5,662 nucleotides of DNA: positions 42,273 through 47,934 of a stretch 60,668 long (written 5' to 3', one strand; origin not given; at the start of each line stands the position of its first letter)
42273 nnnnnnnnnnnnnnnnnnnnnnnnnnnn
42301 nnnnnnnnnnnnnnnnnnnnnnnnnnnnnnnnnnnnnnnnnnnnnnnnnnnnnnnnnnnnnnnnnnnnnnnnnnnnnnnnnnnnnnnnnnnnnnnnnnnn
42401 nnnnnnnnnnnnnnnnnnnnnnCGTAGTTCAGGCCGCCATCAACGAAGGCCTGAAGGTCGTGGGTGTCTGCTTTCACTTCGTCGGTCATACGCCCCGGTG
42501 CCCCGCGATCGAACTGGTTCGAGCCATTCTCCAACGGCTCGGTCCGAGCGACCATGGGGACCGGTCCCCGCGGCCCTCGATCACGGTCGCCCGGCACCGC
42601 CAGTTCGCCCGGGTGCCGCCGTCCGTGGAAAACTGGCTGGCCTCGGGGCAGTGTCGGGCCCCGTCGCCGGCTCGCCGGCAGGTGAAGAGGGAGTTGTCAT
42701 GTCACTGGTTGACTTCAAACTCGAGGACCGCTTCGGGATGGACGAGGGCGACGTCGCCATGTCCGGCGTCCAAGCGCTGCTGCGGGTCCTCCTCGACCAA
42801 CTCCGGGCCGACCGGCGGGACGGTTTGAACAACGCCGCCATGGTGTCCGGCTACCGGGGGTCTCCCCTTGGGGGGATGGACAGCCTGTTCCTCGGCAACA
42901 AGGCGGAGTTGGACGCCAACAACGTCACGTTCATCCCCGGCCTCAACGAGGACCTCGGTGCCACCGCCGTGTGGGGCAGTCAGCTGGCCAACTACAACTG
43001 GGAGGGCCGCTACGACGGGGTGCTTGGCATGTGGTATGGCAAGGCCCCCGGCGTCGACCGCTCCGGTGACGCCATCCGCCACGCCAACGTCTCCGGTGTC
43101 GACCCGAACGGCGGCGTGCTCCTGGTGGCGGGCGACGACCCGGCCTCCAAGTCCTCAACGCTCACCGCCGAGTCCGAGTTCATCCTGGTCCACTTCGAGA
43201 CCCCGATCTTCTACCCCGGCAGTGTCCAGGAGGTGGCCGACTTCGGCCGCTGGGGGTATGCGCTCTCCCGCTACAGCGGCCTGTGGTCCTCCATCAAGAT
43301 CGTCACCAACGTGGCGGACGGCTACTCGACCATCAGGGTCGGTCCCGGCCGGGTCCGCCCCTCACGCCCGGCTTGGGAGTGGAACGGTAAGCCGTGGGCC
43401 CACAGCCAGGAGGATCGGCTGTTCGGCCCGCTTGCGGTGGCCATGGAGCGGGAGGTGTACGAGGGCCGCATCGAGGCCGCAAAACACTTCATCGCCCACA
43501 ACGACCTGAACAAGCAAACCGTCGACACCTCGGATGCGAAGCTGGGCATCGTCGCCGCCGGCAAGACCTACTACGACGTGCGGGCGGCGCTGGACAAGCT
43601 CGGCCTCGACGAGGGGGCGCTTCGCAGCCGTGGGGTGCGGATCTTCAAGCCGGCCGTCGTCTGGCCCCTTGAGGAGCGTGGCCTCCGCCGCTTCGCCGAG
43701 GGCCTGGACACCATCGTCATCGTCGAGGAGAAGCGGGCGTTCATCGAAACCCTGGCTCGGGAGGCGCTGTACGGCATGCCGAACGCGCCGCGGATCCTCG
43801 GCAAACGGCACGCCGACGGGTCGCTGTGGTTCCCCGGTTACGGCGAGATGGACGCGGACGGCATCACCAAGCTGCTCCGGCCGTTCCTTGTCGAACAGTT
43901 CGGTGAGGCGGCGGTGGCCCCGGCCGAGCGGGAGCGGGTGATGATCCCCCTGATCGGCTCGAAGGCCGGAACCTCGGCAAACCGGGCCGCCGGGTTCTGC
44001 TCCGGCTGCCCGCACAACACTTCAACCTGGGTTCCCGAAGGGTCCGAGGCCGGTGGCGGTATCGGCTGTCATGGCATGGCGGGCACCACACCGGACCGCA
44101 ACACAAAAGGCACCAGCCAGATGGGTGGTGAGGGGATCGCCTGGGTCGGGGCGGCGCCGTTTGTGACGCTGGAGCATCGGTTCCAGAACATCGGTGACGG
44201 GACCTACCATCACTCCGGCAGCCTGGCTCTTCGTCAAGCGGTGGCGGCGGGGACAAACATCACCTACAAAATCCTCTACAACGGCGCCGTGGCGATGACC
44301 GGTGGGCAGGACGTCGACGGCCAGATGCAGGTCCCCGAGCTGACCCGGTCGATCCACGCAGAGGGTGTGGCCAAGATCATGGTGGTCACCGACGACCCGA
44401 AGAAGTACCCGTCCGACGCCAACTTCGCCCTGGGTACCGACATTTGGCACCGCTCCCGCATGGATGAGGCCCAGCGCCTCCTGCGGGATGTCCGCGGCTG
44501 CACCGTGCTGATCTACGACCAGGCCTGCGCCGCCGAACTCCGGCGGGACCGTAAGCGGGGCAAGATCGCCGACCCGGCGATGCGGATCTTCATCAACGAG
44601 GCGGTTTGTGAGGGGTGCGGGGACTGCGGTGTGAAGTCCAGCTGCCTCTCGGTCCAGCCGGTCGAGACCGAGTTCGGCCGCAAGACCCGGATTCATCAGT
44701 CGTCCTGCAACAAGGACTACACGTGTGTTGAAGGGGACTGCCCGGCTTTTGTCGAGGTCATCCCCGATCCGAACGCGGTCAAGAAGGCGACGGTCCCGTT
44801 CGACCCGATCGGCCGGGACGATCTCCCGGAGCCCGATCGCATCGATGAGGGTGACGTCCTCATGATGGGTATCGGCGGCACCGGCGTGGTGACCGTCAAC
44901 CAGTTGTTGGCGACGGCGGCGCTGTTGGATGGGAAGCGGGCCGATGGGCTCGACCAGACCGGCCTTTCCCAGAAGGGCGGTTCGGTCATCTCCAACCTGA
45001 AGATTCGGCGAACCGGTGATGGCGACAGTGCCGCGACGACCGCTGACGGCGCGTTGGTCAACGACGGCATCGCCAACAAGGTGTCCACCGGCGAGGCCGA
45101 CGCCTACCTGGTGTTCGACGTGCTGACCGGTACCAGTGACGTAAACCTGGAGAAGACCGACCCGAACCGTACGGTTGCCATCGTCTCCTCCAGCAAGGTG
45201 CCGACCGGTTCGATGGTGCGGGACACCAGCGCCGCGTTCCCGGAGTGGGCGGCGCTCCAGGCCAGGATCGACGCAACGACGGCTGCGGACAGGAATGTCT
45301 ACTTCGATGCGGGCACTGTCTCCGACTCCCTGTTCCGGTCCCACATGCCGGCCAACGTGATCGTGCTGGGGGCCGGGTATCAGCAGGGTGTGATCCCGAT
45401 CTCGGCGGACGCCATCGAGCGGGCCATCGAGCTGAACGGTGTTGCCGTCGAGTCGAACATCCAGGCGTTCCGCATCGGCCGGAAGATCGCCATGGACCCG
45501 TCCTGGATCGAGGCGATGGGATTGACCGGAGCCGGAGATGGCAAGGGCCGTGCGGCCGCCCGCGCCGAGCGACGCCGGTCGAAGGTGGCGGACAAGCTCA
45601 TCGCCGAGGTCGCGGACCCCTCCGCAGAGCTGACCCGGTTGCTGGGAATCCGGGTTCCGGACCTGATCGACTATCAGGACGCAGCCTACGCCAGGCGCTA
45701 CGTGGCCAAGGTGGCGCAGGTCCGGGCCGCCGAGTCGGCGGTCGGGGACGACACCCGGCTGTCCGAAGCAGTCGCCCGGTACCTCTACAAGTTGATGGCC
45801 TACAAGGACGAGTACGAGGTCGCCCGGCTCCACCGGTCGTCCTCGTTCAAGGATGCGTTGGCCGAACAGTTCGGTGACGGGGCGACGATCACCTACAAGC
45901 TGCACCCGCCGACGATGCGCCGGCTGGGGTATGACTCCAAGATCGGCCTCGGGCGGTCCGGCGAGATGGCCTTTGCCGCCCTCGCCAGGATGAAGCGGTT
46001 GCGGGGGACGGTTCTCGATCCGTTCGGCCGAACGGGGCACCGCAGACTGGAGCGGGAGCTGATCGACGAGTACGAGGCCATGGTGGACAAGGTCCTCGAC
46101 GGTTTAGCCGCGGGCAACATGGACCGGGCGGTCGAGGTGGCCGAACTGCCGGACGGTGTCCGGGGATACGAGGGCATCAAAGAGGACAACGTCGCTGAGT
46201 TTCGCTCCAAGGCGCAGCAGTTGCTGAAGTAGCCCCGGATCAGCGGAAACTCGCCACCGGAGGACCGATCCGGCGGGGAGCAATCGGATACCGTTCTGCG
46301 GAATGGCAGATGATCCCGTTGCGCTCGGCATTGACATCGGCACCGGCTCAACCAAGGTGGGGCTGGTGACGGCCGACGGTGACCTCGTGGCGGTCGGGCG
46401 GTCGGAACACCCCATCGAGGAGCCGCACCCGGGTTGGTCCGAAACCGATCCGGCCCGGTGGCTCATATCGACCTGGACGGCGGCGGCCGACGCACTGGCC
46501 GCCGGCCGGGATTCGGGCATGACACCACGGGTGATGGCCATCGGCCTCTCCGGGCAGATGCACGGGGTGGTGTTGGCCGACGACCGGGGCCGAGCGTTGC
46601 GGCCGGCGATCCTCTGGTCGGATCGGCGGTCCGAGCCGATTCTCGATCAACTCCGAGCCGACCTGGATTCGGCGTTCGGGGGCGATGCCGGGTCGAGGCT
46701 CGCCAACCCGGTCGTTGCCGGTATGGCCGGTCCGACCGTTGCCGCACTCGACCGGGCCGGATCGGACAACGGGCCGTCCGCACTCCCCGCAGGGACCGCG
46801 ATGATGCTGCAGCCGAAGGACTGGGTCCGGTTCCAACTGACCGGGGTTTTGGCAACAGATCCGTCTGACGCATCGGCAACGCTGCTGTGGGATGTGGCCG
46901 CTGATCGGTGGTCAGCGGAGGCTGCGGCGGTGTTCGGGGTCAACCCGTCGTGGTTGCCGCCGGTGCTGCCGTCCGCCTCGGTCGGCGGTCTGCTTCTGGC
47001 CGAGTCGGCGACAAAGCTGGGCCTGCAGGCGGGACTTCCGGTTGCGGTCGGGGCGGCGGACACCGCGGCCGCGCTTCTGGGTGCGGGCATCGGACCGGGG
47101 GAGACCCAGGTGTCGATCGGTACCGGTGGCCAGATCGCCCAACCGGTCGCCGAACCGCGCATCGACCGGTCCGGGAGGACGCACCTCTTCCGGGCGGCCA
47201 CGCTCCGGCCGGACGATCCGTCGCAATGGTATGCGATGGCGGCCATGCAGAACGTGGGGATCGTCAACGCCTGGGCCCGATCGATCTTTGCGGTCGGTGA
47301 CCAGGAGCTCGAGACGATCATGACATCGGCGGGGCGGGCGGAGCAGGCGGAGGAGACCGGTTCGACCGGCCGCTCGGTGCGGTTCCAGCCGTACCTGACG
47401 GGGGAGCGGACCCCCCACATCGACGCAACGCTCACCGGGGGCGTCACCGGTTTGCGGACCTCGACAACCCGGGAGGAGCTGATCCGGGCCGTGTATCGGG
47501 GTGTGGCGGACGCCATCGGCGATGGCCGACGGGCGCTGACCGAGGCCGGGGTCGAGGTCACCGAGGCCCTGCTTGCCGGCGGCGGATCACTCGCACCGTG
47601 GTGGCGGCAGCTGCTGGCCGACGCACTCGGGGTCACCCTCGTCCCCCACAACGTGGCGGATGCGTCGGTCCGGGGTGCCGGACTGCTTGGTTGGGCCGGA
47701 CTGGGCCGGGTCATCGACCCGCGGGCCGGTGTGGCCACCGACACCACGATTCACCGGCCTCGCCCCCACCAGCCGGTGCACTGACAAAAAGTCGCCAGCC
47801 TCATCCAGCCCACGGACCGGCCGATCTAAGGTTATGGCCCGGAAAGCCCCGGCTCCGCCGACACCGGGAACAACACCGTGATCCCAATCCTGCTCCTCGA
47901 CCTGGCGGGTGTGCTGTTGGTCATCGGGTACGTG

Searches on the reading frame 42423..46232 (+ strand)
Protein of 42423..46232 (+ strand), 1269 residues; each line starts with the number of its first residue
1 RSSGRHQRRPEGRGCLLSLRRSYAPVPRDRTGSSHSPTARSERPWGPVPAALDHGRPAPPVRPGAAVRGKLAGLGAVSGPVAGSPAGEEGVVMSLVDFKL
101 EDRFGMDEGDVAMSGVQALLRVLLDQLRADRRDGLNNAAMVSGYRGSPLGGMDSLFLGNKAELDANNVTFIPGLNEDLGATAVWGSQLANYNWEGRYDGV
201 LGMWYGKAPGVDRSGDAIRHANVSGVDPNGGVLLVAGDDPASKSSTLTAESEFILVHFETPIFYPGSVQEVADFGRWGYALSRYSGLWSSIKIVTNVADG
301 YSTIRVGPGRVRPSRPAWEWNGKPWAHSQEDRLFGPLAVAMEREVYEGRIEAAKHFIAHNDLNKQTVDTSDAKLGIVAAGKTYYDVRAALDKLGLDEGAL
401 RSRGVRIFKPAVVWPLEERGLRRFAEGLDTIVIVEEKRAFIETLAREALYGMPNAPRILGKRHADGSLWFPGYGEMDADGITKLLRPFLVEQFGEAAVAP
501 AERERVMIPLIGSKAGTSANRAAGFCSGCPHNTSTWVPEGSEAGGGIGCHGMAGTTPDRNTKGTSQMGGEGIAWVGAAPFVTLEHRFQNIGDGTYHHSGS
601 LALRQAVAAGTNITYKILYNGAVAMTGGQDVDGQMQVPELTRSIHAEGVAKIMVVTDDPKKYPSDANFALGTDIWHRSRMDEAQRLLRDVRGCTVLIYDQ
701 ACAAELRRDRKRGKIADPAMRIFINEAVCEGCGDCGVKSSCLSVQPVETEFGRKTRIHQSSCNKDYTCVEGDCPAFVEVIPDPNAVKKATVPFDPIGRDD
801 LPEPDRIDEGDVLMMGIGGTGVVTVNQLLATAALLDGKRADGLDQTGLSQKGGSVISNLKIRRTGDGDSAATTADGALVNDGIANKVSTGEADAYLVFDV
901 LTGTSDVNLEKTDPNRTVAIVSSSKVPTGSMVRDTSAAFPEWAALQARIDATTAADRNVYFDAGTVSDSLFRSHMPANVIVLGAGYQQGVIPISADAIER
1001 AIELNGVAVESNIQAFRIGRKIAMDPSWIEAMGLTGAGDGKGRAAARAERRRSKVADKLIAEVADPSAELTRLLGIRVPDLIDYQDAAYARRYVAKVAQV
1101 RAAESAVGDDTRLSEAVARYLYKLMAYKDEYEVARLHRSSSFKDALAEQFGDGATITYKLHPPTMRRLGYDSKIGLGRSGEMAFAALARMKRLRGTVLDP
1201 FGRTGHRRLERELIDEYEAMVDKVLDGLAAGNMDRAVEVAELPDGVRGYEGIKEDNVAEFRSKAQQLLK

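Call 61: search_protein_families(library=pfam, proteins=[window:42423-46232:+], max_evalue=0.0001)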
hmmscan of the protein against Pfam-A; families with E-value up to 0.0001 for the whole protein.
window:42423-46232:+ (1269 aa): 2 families
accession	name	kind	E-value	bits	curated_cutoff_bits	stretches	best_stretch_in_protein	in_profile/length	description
PF20169.3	DUF6537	-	1e-63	215.3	27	1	1072-1264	3-201/203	Family of unknown function (DUF6537)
PF01558.24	POR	-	1.7e-15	58.1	27.4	1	818-1020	1-172/173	Pyruvate ferredoxin/flavodoxin oxidoreductase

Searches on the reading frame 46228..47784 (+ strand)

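Call 61: search_protein_families(library=pfam, proteins=[window:46228-47784:+], max_evalue=0.0001)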
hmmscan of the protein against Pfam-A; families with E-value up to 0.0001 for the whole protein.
window:46228-47784:+ (518 aa): 2 families
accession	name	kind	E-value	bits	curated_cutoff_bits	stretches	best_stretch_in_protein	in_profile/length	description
PF00370.27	FGGY_N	-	1.7e-45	156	28.8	1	32-285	2-245/245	FGGY family of carbohydrate kinases, N-terminal domain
PF02782.22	FGGY_C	-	1e-21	78.1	27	1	296-488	4-194/198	FGGY family of carbohydrate kinases, C-terminal domain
